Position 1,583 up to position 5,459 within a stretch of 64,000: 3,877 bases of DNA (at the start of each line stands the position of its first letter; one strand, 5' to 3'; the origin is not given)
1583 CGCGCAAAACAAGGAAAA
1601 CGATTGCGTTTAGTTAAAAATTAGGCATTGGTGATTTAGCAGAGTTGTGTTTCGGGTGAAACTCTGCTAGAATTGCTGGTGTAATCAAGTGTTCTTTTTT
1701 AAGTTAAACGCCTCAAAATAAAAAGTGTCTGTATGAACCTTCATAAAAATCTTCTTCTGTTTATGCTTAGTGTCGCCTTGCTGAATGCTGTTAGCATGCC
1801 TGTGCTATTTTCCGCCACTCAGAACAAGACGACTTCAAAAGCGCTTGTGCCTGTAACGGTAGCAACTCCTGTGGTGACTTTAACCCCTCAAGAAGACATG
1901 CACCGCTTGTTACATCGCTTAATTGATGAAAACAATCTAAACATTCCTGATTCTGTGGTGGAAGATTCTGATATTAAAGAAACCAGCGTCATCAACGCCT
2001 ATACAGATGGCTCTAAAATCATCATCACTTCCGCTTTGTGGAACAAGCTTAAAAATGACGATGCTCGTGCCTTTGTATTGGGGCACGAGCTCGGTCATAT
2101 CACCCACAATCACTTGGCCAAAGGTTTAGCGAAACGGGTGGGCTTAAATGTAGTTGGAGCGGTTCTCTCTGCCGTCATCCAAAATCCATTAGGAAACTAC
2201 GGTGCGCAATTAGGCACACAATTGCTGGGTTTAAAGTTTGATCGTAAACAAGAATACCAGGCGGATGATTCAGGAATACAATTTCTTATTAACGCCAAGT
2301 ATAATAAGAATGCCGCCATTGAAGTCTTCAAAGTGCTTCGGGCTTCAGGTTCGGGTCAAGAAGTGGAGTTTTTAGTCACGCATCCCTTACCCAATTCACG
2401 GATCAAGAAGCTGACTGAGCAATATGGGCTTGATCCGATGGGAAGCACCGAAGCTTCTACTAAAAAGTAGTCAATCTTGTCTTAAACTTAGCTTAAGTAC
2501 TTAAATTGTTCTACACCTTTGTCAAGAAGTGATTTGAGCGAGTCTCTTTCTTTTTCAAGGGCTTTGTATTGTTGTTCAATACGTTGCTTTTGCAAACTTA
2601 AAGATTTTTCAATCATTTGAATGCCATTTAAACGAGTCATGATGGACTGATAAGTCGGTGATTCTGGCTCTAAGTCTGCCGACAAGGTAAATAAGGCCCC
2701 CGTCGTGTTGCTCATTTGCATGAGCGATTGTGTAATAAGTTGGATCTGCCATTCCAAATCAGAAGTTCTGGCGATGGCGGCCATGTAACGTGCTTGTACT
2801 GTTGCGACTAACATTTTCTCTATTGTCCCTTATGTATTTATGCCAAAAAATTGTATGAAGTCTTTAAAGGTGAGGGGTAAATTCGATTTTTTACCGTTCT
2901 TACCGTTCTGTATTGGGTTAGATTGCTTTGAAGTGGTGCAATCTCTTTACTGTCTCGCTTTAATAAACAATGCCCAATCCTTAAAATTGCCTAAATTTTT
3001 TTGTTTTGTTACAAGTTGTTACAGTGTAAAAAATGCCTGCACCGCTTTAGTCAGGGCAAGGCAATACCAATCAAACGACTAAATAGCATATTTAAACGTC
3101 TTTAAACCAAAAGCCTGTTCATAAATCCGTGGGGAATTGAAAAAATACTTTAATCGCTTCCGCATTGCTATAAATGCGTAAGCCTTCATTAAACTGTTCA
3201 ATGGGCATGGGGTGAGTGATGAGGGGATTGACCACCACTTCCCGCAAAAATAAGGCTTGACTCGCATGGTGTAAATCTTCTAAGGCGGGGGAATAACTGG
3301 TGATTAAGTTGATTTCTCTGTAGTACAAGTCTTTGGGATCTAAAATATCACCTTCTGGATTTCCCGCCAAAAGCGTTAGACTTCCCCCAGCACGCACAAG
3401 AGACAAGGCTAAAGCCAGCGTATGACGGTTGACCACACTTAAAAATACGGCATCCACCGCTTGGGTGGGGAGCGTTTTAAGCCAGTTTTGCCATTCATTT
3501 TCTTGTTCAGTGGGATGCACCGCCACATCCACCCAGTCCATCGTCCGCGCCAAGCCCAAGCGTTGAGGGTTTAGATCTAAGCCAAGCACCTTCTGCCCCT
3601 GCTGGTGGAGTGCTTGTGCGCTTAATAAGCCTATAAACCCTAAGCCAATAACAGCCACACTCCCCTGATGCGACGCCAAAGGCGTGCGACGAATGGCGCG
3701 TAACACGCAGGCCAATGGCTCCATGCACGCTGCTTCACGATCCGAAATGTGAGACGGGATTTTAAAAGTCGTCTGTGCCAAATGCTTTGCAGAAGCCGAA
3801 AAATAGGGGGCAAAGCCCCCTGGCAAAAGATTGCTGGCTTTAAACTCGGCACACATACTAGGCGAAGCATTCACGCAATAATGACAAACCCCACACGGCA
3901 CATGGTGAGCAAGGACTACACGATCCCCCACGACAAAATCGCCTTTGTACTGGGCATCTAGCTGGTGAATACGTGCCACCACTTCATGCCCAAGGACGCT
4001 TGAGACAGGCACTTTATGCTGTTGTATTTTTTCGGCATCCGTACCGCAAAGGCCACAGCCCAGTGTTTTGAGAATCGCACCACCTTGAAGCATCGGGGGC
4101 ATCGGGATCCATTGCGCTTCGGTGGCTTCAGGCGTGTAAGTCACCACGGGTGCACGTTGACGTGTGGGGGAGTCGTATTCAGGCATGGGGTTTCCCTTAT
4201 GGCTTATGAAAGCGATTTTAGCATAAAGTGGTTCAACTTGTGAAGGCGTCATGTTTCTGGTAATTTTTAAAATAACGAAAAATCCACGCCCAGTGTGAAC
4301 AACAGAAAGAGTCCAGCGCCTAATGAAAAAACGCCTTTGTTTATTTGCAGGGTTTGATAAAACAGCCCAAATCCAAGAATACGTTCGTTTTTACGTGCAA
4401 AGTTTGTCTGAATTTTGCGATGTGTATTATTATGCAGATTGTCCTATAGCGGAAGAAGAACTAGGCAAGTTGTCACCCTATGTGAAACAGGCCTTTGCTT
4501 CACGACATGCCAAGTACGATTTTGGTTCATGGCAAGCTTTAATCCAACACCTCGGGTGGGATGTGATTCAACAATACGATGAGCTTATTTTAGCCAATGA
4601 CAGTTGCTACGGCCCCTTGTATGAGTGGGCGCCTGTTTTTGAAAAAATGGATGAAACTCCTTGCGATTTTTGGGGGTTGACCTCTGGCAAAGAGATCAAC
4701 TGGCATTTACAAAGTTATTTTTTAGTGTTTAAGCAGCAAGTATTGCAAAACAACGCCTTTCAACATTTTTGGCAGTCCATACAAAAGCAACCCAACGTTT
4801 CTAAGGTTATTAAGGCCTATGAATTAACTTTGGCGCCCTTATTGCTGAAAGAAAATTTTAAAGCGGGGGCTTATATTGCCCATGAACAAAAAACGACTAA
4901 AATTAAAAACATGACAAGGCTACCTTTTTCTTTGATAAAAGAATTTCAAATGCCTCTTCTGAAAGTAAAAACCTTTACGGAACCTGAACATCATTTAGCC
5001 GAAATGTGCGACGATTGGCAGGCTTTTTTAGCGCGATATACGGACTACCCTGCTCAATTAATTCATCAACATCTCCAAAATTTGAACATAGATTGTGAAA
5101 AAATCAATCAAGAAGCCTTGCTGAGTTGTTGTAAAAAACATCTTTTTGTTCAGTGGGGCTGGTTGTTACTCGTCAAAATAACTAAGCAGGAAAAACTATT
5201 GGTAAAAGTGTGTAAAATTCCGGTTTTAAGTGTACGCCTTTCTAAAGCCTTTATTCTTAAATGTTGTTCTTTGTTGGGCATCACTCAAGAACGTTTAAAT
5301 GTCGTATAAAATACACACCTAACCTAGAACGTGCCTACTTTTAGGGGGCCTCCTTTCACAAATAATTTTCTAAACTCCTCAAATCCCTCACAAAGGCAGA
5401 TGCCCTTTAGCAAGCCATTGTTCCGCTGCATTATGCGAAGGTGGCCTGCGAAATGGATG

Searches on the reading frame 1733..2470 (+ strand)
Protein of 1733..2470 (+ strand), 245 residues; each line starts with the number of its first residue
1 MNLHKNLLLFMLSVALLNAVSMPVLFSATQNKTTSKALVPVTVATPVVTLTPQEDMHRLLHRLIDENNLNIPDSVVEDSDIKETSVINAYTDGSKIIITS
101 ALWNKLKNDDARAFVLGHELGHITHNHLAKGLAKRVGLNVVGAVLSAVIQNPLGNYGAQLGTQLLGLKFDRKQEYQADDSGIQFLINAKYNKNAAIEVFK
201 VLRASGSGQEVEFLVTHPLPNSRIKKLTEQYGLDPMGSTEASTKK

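Call 70: search_protein_families(library=pfam, proteins=[window:1733-2470:+], max_evalue=0.0001)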
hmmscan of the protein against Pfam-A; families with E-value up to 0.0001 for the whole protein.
window:1733-2470:+ (245 aa): 1 family
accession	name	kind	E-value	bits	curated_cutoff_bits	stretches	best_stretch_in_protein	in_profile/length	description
PF01435.24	Peptidase_M48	-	2.5e-31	109.4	20.3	1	52-229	3-184/186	Peptidase family M48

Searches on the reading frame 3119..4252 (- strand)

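Call 70: search_protein_families(library=pfam, proteins=[window:3119-4252:-], max_evalue=0.0001)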
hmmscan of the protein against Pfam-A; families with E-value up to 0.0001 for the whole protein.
window:3119-4252:- (377 aa): 3 families
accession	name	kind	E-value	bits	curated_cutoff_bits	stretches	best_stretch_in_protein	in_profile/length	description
PF08240.17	ADH_N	-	5.8e-16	59.1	23.5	1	58-160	4-101/104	Alcohol dehydrogenase GroES-like domain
PF00107.32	ADH_zinc_N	-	4e-15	56.3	31.8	1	207-329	2-122/129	Zinc-binding dehydrogenase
PF03721.20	UDPG_MGDP_dh_N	-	5.7e-05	23.2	27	1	199-232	3-36/187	UDP-glucose/GDP-mannose dehydrogenase family, NAD binding domain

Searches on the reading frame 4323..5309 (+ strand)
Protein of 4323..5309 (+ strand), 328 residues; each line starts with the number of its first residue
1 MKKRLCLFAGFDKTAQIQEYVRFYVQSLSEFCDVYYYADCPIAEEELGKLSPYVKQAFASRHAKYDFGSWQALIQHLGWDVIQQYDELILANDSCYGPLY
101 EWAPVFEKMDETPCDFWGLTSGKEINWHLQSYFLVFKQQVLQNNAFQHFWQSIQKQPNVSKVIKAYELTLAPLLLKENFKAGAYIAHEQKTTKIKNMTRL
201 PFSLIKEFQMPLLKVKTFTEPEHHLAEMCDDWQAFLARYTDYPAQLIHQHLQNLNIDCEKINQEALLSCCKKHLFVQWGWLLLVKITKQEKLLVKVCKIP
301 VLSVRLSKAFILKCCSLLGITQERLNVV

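Call 70: search_protein_families(library=pfam, proteins=[window:4323-5309:+], max_evalue=0.0001)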
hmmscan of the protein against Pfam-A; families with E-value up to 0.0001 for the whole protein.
window:4323-5309:+ (328 aa): 1 family
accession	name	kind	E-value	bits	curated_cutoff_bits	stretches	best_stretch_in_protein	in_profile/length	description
PF05045.17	RgpF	-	7.6e-45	154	25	1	42-256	9-240/503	Rhamnan synthesis protein F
